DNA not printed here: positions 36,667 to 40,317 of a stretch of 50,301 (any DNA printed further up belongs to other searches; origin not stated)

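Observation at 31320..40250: Block of four tandem Asp/Cys-rich MopE-type repeat (lipo)proteins, each with its own consensus promoter and long structured leader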

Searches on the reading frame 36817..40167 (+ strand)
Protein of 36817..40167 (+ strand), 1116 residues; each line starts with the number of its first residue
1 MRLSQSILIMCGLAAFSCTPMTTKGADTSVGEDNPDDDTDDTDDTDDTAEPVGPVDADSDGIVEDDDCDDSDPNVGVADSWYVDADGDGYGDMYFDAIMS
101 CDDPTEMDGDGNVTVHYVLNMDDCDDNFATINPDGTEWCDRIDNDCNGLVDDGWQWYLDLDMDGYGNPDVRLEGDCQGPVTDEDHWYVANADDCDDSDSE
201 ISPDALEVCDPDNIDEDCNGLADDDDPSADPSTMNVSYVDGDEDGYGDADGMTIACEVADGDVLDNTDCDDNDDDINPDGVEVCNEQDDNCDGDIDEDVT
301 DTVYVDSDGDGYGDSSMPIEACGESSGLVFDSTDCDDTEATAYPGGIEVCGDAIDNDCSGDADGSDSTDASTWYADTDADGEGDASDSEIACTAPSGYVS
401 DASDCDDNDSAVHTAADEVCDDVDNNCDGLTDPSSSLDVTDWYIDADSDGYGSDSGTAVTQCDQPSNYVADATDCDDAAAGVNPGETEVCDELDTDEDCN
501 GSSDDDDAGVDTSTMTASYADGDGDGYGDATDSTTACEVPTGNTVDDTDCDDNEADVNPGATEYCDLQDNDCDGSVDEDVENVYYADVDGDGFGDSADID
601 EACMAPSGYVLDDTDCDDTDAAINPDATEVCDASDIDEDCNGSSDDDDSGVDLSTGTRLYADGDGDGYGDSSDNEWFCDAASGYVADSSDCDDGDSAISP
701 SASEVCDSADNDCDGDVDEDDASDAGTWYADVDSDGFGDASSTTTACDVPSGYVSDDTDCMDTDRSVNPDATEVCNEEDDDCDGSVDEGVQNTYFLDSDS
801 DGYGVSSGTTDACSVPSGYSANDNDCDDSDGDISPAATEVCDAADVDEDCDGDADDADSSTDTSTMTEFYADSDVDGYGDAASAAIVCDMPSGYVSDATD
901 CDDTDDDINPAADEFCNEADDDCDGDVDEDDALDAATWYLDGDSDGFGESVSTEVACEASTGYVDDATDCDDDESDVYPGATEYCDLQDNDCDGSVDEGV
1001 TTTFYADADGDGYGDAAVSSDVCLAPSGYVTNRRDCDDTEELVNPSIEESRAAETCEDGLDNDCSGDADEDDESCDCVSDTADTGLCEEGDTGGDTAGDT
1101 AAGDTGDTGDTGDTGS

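Call 3: search_protein_families(library=pfam, proteins=[window:36817-40167:+], max_evalue=0.01)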
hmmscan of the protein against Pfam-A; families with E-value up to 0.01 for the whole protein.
window:36817-40167:+ (1116 aa): 1 family
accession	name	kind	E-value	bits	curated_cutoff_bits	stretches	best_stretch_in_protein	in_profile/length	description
PF11617.13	Cu-binding_MopE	-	1.3e-92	304.1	27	14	549-578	1-30/30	Putative metal-binding motif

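Call 4: search_protein_families(library=ncbifam, proteins=[window:36817-40167:+], max_evalue=0.01)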
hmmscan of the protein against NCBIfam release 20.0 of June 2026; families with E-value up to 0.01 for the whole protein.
window:36817-40167:+ (1116 aa): 0 families

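Call 41: find_homologous_proteins(query=window:36817-40167:+, max_evalue=1e-10)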
Query window:36817-40167:+ (1116 aa): 6633 proteins with E <= 1e-10 among 8000 candidates; the best 120 are listed.
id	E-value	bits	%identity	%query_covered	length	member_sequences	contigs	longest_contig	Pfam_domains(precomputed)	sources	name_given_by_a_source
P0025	0.0e+0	2016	45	91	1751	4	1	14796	PF13585.13,PF11617.14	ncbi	ncbi:MAG: hypothetical protein RL204_421, partial [Bacteroidota bacterium]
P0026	0.0e+0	1677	50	90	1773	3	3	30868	PF11617.14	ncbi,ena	-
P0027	0.0e+0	1513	46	91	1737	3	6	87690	PF11617.14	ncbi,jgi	jgi:hypothetical protein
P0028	0.0e+0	1510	44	95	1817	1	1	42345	PF11617.14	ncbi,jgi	ncbi:MAG: hypothetical protein ACI8RZ_000339 [Myxococcota bacterium]|jgi:hypothetical protein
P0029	0.0e+0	1497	48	89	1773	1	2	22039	PF11617.14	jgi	-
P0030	0.0e+0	1449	49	87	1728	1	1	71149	PF11617.14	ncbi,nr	ncbi:MAG: putative metal-binding motif-containing protein, partial [Myxococcota bacterium]|nr:putati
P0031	0.0e+0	1431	46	91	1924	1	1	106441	PF01839.30,PF11617.14,PF13517.13,PF18884.6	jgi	jgi:large repetitive protein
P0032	0.0e+0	1423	47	87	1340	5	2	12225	PF11617.14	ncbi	-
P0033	0.0e+0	1402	44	90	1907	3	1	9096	PF00059.28,PF11617.14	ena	-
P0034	0.0e+0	1394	49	90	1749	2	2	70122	PF11617.14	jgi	-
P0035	0.0e+0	1372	48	89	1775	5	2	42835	PF11617.14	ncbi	-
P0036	0.0e+0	1361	41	88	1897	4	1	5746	PF00059.28,PF11617.14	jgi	jgi:hypothetical protein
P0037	0.0e+0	1320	43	91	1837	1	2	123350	PF11617.14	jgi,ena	-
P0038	0.0e+0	1319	47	87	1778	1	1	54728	PF11617.14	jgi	-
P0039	0.0e+0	1301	40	90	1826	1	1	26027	PF11617.14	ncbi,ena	-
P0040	0.0e+0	1299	45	90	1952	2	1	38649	PF04151.22,PF11617.14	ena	-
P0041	0.0e+0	1291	47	89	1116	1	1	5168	PF11617.14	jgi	jgi:hypothetical protein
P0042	0.0e+0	1247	45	86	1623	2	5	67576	PF13229.13,PF11617.14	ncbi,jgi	jgi:hypothetical protein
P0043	0.0e+0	1246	46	89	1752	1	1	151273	PF11617.14,PF10102.15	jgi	jgi:large repetitive protein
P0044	0.0e+0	1236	49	93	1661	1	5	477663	PF11617.14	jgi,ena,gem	jgi:hypothetical protein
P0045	0.0e+0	1232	44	84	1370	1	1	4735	PF18885.7,PF11617.14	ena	-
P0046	0.0e+0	1205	50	87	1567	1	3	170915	PF11617.14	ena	-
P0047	0.0e+0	1203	45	85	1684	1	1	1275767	PF01839.30,PF11617.14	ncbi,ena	-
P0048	0.0e+0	1201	42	83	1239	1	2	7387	PF11617.14,PF22942.2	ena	-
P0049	0.0e+0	1192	48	92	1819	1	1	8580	PF11617.14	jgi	jgi:hypothetical protein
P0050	0.0e+0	1167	41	91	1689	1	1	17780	PF11617.14,PF00932.26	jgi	jgi:large repetitive protein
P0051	0.0e+0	1160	39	92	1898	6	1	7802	PF22352.3,PF13585.13,PF11617.14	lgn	-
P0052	0.0e+0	1128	41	80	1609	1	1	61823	PF11617.14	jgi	-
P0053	0.0e+0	1124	38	91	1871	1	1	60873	PF11617.14,PF00932.26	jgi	jgi:hypothetical protein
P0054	0.0e+0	1123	42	91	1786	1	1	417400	PF11617.14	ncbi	-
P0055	0.0e+0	1119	47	89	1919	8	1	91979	PF11617.14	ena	-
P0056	0.0e+0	1118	47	89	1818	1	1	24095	PF11617.14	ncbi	-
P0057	0.0e+0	1111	43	82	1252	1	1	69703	PF11617.14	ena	-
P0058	0.0e+0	1104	40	89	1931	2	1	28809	PF19408.6,PF11617.14,PF18962.8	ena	-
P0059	0.0e+0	1098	40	96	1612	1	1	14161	PF11617.14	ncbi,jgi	jgi:hypothetical protein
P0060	0.0e+0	1095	46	90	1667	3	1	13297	PF11617.14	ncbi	-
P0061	0.0e+0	1091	43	90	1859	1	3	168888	PF00413.31,PF11617.14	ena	-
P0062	0.0e+0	1090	46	89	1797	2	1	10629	PF11617.14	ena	-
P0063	0.0e+0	1087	38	89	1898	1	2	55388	PF22352.3,PF13585.13,PF11617.14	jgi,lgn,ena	-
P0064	0.0e+0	1082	45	91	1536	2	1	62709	PF11617.14,PF01833.31,PF00932.26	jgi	-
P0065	0.0e+0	1079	47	93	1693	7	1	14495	PF11617.14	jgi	jgi:hypothetical protein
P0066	0.0e+0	1074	42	90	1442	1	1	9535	PF11617.14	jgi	jgi:large repetitive protein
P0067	0.0e+0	1070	47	82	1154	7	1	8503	PF11617.14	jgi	jgi:hypothetical protein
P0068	0.0e+0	1070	45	91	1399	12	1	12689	PF11617.14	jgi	jgi:hypothetical protein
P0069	0.0e+0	1068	40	85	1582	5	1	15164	PF00059.28,PF11617.14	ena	-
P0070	0.0e+0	1060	46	91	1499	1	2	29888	PF01410.24,PF11617.14,PF00147.24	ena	-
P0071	0.0e+0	1059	43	85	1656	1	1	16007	PF11617.14,PF00932.26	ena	-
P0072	0.0e+0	1053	42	92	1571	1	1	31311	PF11617.14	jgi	jgi:hypothetical protein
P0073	0.0e+0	1052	41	89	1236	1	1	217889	PF18885.7,PF11617.14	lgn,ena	-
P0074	0.0e+0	1049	45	92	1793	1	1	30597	PF11617.14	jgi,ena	-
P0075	0.0e+0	1046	40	87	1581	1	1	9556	PF00059.28,PF11617.14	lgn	-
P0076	0.0e+0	1045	46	89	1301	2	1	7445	PF00059.28,PF11617.14,PF01392.29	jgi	jgi:hypothetical protein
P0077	0.0e+0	1043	47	85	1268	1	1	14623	PF11617.14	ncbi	-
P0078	0.0e+0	1039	45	80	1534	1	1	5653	PF11617.14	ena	-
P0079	0.0e+0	1036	45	84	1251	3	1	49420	PF11617.14,PF00147.24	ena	-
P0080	0.0e+0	1028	41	88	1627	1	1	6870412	PF11617.14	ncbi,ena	-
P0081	0.0e+0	1028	43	89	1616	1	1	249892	PF11617.14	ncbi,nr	ncbi:MAG: putative metal-binding motif-containing protein [Thermodesulfobacteriota bacterium]|nr:put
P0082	0.0e+0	1027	46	85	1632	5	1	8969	PF01839.30,PF11617.14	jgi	jgi:hypothetical protein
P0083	0.0e+0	1026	46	87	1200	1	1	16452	PF11617.14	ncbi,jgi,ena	ncbi:MAG: MopE-related protein [Patescibacteria group bacterium]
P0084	0.0e+0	1024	40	89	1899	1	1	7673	PF22352.3,PF13585.13,PF11617.14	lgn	-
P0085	0.0e+0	1024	40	87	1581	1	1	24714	PF00059.28,PF11617.14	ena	-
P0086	0.0e+0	1023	44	96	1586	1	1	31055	PF00059.28,PF11617.14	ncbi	ncbi:MAG: MopE-related protein [Pseudomonadota bacterium]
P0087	0.0e+0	1022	47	89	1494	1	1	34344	PF01410.24,PF11617.14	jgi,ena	-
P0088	0.0e+0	1022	38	91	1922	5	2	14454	PF13582.13,PF11617.14,PF13688.13,PF18962.8,PF13574.13,PF13583.12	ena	-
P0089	0.0e+0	1019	40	92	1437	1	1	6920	PF11617.14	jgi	-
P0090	0.0e+0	1015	40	90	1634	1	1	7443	PF11617.14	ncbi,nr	ncbi:MAG: hypothetical protein HN348_04595, partial [Proteobacteria bacterium]|nr:hypothetical prote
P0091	0.0e+0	1015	47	86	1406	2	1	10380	PF11617.14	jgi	-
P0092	2.0e-298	1012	43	85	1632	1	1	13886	PF00059.28,PF11617.14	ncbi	-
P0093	3.0e-298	1011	41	92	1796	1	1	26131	PF01839.30,PF11617.14,PF13517.13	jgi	jgi:hypothetical protein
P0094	3.7e-298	1011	51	72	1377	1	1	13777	PF11617.14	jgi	-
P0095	1.4e-297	1009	46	87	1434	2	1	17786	PF00059.28,PF11617.14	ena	-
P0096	1.6e-296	1005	41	89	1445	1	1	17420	PF11617.14,PF24272.2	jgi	jgi:hypothetical protein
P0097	2.0e-296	1005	45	89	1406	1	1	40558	PF11617.14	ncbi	ncbi:MAG: putative metal-binding motif-containing protein [Pseudomonadota bacterium]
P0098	6.9e-295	1000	48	89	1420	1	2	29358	PF11617.14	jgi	-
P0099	8.4e-295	1000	46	85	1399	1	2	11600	PF11617.14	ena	-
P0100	2.5e-293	995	47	92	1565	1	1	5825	PF11617.14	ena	-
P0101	6.5e-293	994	44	78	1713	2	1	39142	PF11617.14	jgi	jgi:hypothetical protein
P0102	1.1e-292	993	41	84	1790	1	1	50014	PF01839.30,PF11617.14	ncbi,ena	-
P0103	1.8e-292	992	47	90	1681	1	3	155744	PF11617.14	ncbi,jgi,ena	-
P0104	1.9e-292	992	48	87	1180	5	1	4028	PF11617.14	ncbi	-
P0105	2.1e-292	992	46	90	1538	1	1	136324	PF11617.14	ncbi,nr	ncbi:MAG: hypothetical protein IPP69_11925 [Flavobacteriales bacterium]|nr:hypothetical protein [Fla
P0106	3.6e-292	991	44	88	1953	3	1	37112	PF13229.13,PF11617.14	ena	-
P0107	5.7e-292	990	37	90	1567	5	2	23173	PF22352.3,PF13585.13,PF11617.14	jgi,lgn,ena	-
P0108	1.0e-291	990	42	86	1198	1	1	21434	PF11617.14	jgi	jgi:hypothetical protein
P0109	1.0e-289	983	47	82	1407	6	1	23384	PF13964.13,PF11617.14,PF01344.32,PF25210.2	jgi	jgi:hypothetical protein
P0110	2.5e-289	982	41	87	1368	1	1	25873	PF11617.14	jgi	jgi:hypothetical protein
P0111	2.9e-289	981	41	89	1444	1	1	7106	PF11617.14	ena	-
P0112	3.0e-289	981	47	64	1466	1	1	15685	PF11617.14,PF21959.3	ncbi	-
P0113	1.1e-288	980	47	92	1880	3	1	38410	PF11617.14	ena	-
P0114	2.6e-288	978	48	63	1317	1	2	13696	PF11617.14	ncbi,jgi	jgi:hypothetical protein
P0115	2.9e-287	975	47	81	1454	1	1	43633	PF00059.28,PF11617.14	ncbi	-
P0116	3.7e-286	971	45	92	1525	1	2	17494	PF11617.14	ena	-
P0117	5.3e-285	967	46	89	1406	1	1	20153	PF11617.14,PF10102.15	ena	-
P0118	5.5e-285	967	37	96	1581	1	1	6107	PF00059.28,PF11617.14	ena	-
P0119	2.6e-284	965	38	89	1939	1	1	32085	PF11617.14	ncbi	-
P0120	2.8e-284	965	43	89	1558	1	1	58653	PF11617.14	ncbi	-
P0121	3.6e-284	965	40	91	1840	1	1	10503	PF11617.14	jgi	jgi:hypothetical protein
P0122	3.9e-284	964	40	87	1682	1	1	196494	PF00059.28,PF11617.14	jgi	jgi:large repetitive protein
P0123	8.6e-284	963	46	82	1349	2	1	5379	PF11617.14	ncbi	-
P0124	1.0e-282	960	44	92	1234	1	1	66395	PF11617.14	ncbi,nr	ncbi:putative metal-binding motif-containing protein [Candidatus Uhrbacteria bacterium]|nr:putative 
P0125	1.6e-282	959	48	76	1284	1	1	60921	PF11617.14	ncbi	-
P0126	2.3e-282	959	42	93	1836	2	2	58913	PF22352.3,PF13585.13,PF11617.14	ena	-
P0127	6.1e-282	957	44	91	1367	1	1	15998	PF00059.28,PF11617.14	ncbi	-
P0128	2.5e-279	949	47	89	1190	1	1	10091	PF11617.14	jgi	jgi:hypothetical protein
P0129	9.5e-279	947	42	91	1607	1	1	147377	PF00059.28,PF11617.14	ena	-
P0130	1.5e-278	946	41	92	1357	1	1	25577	PF11617.14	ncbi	-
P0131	2.2e-278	945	47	88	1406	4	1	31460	PF11617.14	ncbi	-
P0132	3.3e-278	945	41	95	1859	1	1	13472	PF00413.31,PF11617.14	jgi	jgi:MYXO-CTERM domain-containing protein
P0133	2.0e-277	942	46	84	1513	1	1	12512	PF13229.13,PF11617.14,PF05048.20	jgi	-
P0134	3.2e-276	938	48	84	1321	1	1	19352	PF11617.14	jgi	jgi:hypothetical protein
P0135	4.9e-274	931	49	80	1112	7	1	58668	PF00059.28,PF11617.14,PF24272.2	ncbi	-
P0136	6.1e-274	931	46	91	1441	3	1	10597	PF11617.14,PF24272.2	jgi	jgi:hypothetical protein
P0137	6.2e-274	931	43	92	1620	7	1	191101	PF19408.6,PF11617.14,PF18962.8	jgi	jgi:hypothetical protein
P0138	6.6e-274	931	43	85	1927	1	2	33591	PF11617.14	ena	-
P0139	2.3e-273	929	43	89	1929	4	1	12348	PF11617.14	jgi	jgi:hypothetical protein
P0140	4.2e-273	928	44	92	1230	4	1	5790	PF11617.14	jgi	jgi:hypothetical protein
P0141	1.2e-271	923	45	87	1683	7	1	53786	PF11617.14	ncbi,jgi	jgi:hypothetical protein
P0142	1.6e-271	923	42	94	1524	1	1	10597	PF01839.30,PF11617.14,PF13517.13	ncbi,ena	-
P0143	4.8e-271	921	59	76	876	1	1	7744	PF11617.14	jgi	jgi:large repetitive protein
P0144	1.5e-270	919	38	89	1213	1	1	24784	PF00059.28,PF11617.14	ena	-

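Call 42: find_encoding_contigs(protein=P0124, flank=10000, max_places=2)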
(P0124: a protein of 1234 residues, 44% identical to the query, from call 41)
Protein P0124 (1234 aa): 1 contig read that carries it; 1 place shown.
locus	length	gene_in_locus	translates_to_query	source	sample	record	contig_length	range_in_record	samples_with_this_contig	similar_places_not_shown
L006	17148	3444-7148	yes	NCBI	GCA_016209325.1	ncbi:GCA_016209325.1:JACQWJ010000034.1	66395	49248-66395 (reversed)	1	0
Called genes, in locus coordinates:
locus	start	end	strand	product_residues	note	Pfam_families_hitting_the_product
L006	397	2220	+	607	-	PF11617:Cu-binding_MopE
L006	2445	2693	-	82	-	-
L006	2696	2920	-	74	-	-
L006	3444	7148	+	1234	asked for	PF11617:Cu-binding_MopE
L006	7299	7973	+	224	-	PF04264:YceI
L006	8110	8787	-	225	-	PF08843:AbiEii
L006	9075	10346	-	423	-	PF00070:Pyr_redox (faint), PF07992:Pyr_redox_2, PF13454:NAD_binding_9 (faint), PF22366:NDH2_C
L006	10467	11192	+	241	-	PF13432:TPR_16 (faint), PF13428:TPR_14 (faint), PF17874:TPR_MalT (faint), PF13424:TPR_12 (faint), PF14559:TPR_19 (faint), PF13371:TPR_9 (faint), PF00515:TPR_1 (faint), PF07719:TPR_2 (weak), +2 more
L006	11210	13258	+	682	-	PF00082:Peptidase_S8, PF01839:FG-GAP (faint), PF13517:FG-GAP_3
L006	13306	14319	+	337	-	PF01370:Epimerase, PF02719:Polysacc_synt_2 (weak), PF01073:3Beta_HSD (weak), PF07993:NAD_binding_4 (faint), PF16363:GDP_Man_Dehyd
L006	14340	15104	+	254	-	PF00535:Glycos_transf_2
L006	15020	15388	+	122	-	PF10066:DUF2304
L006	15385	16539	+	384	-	PF13439:Glyco_transf_4, PF13579:Glyco_trans_4_4, PF20706:GT4-conflict (weak), PF00534:Glycos_transf_1, PF13692:Glyco_trans_1_4, PF13524:Glyco_trans_1_2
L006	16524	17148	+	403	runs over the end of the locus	PF13439:Glyco_transf_4, PF13579:Glyco_trans_4_4, PF00534:Glycos_transf_1, PF13692:Glyco_trans_1_4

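Call 43: find_encoding_contigs(protein=P0083, flank=10000, max_places=2)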
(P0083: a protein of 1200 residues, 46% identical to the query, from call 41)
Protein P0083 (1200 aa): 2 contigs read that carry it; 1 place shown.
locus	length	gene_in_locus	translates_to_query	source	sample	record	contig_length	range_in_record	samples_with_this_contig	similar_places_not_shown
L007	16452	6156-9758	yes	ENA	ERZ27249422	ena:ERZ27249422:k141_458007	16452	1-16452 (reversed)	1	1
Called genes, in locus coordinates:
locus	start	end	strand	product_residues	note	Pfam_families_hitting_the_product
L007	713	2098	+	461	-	PF11617:Cu-binding_MopE (weak)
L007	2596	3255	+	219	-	-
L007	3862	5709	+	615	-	PF11617:Cu-binding_MopE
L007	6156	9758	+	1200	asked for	PF11617:Cu-binding_MopE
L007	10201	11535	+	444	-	-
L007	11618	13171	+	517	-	PF04932:Wzy_C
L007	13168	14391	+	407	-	PF13439:Glyco_transf_4, PF13579:Glyco_trans_4_4, PF00534:Glycos_transf_1, PF13692:Glyco_trans_1_4, PF13524:Glyco_trans_1_2 (weak)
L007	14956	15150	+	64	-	-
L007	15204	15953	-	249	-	PF01548:DEDD_Tnp_IS110 (weak), PF02371:Transposase_20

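Call 44: find_encoding_contigs(protein=P0143, flank=10000, max_places=2)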
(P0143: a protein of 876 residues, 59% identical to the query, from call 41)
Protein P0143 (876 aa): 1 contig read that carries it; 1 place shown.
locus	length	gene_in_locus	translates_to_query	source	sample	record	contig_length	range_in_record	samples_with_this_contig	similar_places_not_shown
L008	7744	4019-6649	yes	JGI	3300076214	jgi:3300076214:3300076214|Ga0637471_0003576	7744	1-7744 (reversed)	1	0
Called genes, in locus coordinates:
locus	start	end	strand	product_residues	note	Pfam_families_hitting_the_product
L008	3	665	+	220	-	?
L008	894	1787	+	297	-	PF11617:Cu-binding_MopE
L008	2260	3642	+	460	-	PF11617:Cu-binding_MopE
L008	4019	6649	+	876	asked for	PF11617:Cu-binding_MopE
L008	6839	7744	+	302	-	?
